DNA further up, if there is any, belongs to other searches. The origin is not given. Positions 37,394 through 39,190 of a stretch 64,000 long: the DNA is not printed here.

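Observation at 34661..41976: Candidate undescribed pathway: PLP decarboxylase, ATP-grasp ligase, orphan PLP-like protein and HMW1C-type GT41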

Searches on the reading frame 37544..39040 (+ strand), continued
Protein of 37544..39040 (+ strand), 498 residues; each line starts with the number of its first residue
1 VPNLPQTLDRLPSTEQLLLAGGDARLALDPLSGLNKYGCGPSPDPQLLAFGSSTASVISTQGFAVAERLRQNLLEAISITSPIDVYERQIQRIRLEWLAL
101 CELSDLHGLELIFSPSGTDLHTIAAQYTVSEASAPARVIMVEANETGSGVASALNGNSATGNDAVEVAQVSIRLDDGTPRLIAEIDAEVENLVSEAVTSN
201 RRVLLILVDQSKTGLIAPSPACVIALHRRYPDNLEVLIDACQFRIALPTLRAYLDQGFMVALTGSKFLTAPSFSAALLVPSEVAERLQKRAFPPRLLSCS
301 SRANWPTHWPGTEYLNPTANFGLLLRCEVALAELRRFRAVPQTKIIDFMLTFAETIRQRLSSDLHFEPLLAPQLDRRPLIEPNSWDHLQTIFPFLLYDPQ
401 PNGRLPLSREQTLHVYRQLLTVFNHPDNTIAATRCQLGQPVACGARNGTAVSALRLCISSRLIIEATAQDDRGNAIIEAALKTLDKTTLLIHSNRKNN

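Call 79: find_encoding_contigs(protein=P0416, flank=10000, max_places=1)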
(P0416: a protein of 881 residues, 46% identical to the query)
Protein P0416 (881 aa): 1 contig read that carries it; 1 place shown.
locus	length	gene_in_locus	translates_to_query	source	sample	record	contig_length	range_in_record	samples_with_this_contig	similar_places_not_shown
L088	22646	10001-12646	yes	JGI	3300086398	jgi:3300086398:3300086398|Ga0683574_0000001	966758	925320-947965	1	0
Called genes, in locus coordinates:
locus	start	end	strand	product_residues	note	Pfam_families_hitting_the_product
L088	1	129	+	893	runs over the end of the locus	PF09976:TPR_21 (faint), PF00515:TPR_1 (faint), PF07719:TPR_2 (faint), PF12895:ANAPC3 (faint), PF13174:TPR_6 (faint), PF13371:TPR_9 (faint), PF13432:TPR_16 (weak), PF13432:TPR_16 (weak), +4 more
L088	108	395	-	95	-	-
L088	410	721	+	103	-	-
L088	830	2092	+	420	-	PF00202:Aminotran_3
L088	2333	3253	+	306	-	PF24684:Vgb_lyase (weak), PF01436:NHL (faint), PF08450:SGL (faint), PF22807:TrAA12 (faint), PF07589:PEP_exosort_dom (weak)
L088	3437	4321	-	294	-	PF00701:DHDPS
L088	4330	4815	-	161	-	PF07883:Cupin_2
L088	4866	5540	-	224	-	PF13560:HTH_31, PF01381:HTH_3, PF12844:HTH_19 (weak), PF13413:HTH_25 (weak), PF13443:HTH_26 (weak), PF07883:Cupin_2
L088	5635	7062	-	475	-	PF00324:AA_permease, PF13520:AA_permease_2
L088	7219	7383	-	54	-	-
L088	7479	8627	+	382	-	PF01757:Acyl_transf_3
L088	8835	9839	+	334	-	PF00106:adh_short, PF13561:adh_short_C2, PF23441:SDR (weak)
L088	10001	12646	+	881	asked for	PF13424:TPR_12 (faint), PF13428:TPR_14 (faint), PF13431:TPR_17 (faint), PF13432:TPR_16 (faint), PF00515:TPR_1 (faint), PF07719:TPR_2 (faint), PF14559:TPR_19 (weak), PF13414:TPR_11 (weak), +3 more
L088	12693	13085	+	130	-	PF02261:Asp_decarbox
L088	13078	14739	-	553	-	-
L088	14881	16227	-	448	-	-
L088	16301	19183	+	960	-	PF00801:PKD (weak), PF13927:Ig_3 (weak)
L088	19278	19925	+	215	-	-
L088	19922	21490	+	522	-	PF02518:HATPase_c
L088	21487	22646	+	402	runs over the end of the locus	PF00072:Response_reg, PF08668:HDOD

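Call 80: search_protein_families(library=pfam, max_evalue=0.01, proteins=[P0416, P0466, P0404, P0432])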
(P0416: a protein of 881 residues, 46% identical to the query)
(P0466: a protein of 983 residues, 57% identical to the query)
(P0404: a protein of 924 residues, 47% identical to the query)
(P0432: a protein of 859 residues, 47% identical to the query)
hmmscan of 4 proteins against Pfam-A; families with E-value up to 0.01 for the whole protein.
P0416 (881 aa): 19 families
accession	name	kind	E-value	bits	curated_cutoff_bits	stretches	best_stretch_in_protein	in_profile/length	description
PF13431.12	TPR_17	-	1.3e-14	53.6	24.4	1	449-480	2-33/34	Tetratricopeptide repeat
PF13428.12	TPR_14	-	2.2e-13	49.9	23.5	1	496-535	3-42/44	Tetratricopeptide repeat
PF14559.12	TPR_19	-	7.6e-12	45.8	25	2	472-531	3-62/68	Tetratricopeptide repeat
PF07719.23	TPR_2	-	1.1e-11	44.3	27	1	494-526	1-33/34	Tetratricopeptide repeat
PF00515.34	TPR_1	-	2.2e-10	40.3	27.8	1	494-526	1-33/34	Tetratricopeptide repeat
PF13432.12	TPR_16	-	5.4e-10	40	32.7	1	477-528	21-65/65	Tetratricopeptide repeat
PF13424.12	TPR_12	-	1.4e-09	38.5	30.1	2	440-488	24-73/77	Tetratricopeptide repeat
PF13414.12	TPR_11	-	3.5e-08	33.4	26.8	1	502-540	2-40/42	TPR repeat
PF13374.12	TPR_10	-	6.1e-07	29.7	27.5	0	461-485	3-27/42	Tetratricopeptide repeat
PF13181.12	TPR_8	-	6.8e-07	29.4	25.7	0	494-526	1-33/34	Tetratricopeptide repeat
PF14397.11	ATPgrasp_ST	-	1.2e-06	28.4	31.4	1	321-363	217-260/278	Sugar-transfer associated ATP-grasp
PF14398.11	ATPgrasp_YheCD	-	2.9e-05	23.9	26.8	0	316-358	186-226/255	YheC/D like ATP-grasp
PF23914.1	TPR_CcmH_CycH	-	4e-05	23.9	42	0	415-495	73-156/158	Cytochrome c-type biogenesis protein H TPR domain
PF13176.12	TPR_7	-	7.1e-05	23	27.9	0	498-528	3-33/36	Tetratricopeptide repeat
PF24575.1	TPR_Slam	-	0.00071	20.4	35.2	1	418-515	7-102/104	Surface lipoprotein assembly modifier, N-terminal TPR repeats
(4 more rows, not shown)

P0466 (983 aa): 17 families
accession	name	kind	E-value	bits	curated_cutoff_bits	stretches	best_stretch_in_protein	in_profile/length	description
PF00282.25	Pyridoxal_deC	-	5.7e-62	210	27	1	54-424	1-375/375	Pyridoxal-dependent decarboxylase conserved domain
PF13431.12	TPR_17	-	3.9e-12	45.9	24.4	1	584-617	1-34/34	Tetratricopeptide repeat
PF13432.12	TPR_16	-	4.3e-12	46.7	32.7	2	601-650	2-51/65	Tetratricopeptide repeat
PF07719.23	TPR_2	-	1.8e-10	40.6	27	1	598-629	3-34/34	Tetratricopeptide repeat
PF13414.12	TPR_11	-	3.9e-09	36.5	26.8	1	603-642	1-40/42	TPR repeat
PF13181.12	TPR_8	-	1.8e-07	31.2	25.7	1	599-629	4-34/34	Tetratricopeptide repeat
PF00515.34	TPR_1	-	2.7e-07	30.5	27.8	1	598-629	3-34/34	Tetratricopeptide repeat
PF13428.12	TPR_14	-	4.9e-07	30.2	23.5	1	601-638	6-43/44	Tetratricopeptide repeat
PF14559.12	TPR_19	-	5.1e-07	30.4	25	1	606-650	1-45/68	Tetratricopeptide repeat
PF13424.12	TPR_12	-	5.9e-07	30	30.1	2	564-625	5-74/77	Tetratricopeptide repeat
PF14561.12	TPR_20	-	2.3e-05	25.1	25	0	507-560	1-54/90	Tetratricopeptide repeat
PF13176.12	TPR_7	-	8.2e-05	22.8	27.9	0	599-630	2-35/36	Tetratricopeptide repeat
PF17874.7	TPR_MalT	-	0.0015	18.3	45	1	550-657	26-149/336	MalT-like TPR region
PF01212.27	Beta_elim_lyase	-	0.0015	18.3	27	1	111-328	13-214/288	Beta-eliminating lyase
PF13371.12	TPR_9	-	0.0033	17.8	35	0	509-551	10-52/73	Tetratricopeptide repeat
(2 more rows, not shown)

P0404 (924 aa): 21 families
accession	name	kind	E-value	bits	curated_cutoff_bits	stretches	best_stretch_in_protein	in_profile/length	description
PF13432.12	TPR_16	-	1.1e-17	64.5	32.7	2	460-522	2-64/65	Tetratricopeptide repeat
PF07719.23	TPR_2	-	3e-16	58.6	27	1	523-555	1-33/34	Tetratricopeptide repeat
PF13428.12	TPR_14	-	1.6e-15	56.5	23.5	1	456-497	2-43/44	Tetratricopeptide repeat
PF13181.12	TPR_8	-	6.5e-14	51.3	25.7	0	457-482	3-28/34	Tetratricopeptide repeat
PF13431.12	TPR_17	-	3.4e-13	49.2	24.4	0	478-508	2-32/34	Tetratricopeptide repeat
PF14559.12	TPR_19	-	5.8e-13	49.4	25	3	505-560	7-62/68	Tetratricopeptide repeat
PF13414.12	TPR_11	-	6.1e-12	45.5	26.8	1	531-568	2-39/42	TPR repeat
PF00515.34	TPR_1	-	1.5e-10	40.9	27.8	0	523-555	1-33/34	Tetratricopeptide repeat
PF13424.12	TPR_12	-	9.8e-10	38.9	30.1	2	460-518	8-74/77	Tetratricopeptide repeat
PF16918.11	PknG_TPR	-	7.3e-07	28.7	27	1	430-577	69-215/340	Protein kinase G tetratricopeptide repeat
PF13374.12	TPR_10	-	3.9e-06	27.1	27.5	0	491-516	4-29/42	Tetratricopeptide repeat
PF13176.12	TPR_7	-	2.2e-05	24.6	27.9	0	527-556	3-32/36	Tetratricopeptide repeat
PF14561.12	TPR_20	-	5.7e-05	23.8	25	0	441-488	8-55/90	Tetratricopeptide repeat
PF13174.12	TPR_6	-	0.00016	22.5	26.3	0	462-487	7-32/33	Tetratricopeptide repeat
PF13371.12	TPR_9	-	0.0005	20.5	35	0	440-478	14-52/73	Tetratricopeptide repeat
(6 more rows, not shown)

P0432 (859 aa): 17 families
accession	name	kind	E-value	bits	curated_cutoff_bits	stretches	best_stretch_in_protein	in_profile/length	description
PF07719.23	TPR_2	-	6.6e-14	51.3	27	1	473-506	1-34/34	Tetratricopeptide repeat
PF14559.12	TPR_19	-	4.2e-13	49.9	25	3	455-512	7-64/68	Tetratricopeptide repeat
PF13428.12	TPR_14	-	4.3e-12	45.9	23.5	1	475-515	3-43/44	Tetratricopeptide repeat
PF13431.12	TPR_17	-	1.7e-10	40.7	24.4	0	428-453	2-27/34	Tetratricopeptide repeat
PF13424.12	TPR_12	-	2.3e-10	41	30.1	1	473-537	3-75/77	Tetratricopeptide repeat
PF00515.34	TPR_1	-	6e-10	39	27.8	1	473-505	1-33/34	Tetratricopeptide repeat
PF13414.12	TPR_11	-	9.2e-08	32.1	26.8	1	481-517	2-38/42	TPR repeat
PF13432.12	TPR_16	-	2.2e-07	31.6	32.7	1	478-538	2-62/65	Tetratricopeptide repeat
PF13181.12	TPR_8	-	1.5e-06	28.3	25.7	0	473-504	1-32/34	Tetratricopeptide repeat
PF14397.11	ATPgrasp_ST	-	2e-05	24.4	31.4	0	794-827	225-259/278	Sugar-transfer associated ATP-grasp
PF13374.12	TPR_10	-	3.1e-05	24.3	27.5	1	474-501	3-30/42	Tetratricopeptide repeat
PF22860.2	DUF7017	-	0.00047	20.6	27.5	1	410-501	6-99/141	Domain of unknown function (DUF7017)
PF25064.1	ARM_TT21_5th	-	0.0015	19.3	27.8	0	412-464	8-60/117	TT21 fifth ARM repeats domain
PF13174.12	TPR_6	-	0.0031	18.5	26.3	0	475-505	2-32/33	Tetratricopeptide repeat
PF16918.11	PknG_TPR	-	0.0037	16.5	27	1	453-528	142-216/340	Protein kinase G tetratricopeptide repeat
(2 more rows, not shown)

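Call 83: find_encoding_contigs(protein=P0400, flank=6000, max_places=1)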
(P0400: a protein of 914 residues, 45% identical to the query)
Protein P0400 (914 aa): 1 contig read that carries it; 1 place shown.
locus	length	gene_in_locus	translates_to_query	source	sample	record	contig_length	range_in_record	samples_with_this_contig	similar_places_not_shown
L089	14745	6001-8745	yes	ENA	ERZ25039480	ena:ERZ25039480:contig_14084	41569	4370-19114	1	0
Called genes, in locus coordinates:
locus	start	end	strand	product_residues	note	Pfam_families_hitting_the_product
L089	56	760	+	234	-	PF00117:GATase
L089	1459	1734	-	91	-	-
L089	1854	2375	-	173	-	-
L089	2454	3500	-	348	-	-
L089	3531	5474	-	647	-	PF01527:HTH_Tnp_1 (faint), PF13565:HTH_32, PF00665:rve, PF24764:rva_4, PF13683:rve_3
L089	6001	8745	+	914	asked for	PF00515:TPR_1 (faint), PF07719:TPR_2 (faint), PF13181:TPR_8 (faint), PF13428:TPR_14 (faint), PF13431:TPR_17 (faint), PF13414:TPR_11 (faint), PF13432:TPR_16 (faint), PF14559:TPR_19 (weak)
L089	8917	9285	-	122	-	PF02261:Asp_decarbox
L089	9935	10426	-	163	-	PF00036:EF-hand_1 (weak), PF13202:EF-hand_5 (weak), PF13405:EF-hand_6 (weak)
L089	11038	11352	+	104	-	PF00669:Flagellin_N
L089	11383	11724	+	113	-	PF00700:Flagellin_C (weak)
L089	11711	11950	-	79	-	-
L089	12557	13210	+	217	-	-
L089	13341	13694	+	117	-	-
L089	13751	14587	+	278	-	PF00665:rve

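Call 84: find_encoding_contigs(protein=P0432, flank=6000, max_places=1)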
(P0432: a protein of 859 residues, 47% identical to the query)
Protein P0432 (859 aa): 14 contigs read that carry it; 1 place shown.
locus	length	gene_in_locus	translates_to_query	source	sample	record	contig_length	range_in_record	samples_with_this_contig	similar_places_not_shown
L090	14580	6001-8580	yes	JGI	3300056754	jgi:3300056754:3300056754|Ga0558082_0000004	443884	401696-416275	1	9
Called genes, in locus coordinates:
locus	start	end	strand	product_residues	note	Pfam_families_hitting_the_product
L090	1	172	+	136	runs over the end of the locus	PF02823:ATP-synt_DE_N, PF00401:ATP-synt_DE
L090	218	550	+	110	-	PF01906:YbjQ_1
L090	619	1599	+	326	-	PF00248:Aldo_ket_red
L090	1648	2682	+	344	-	PF00591:Glycos_transf_3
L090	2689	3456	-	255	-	PF00596:Aldolase_II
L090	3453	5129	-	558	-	-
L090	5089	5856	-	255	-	PF08220:HTH_DeoR, PF00455:DeoRC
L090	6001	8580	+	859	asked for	PF07719:TPR_2 (faint), PF13181:TPR_8 (faint), PF13414:TPR_11 (faint), PF13428:TPR_14 (faint), PF13431:TPR_17 (faint), PF14559:TPR_19 (weak), PF13424:TPR_12 (weak), PF13432:TPR_16 (weak), +1 more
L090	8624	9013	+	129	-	PF02261:Asp_decarbox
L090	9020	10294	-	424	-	-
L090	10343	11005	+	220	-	-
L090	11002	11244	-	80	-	PF03976:PPK2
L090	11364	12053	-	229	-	PF00300:His_Phos_1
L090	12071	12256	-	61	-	-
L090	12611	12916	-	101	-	-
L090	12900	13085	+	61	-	-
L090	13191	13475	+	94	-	-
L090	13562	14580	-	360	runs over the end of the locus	PF27233:MJ0711_N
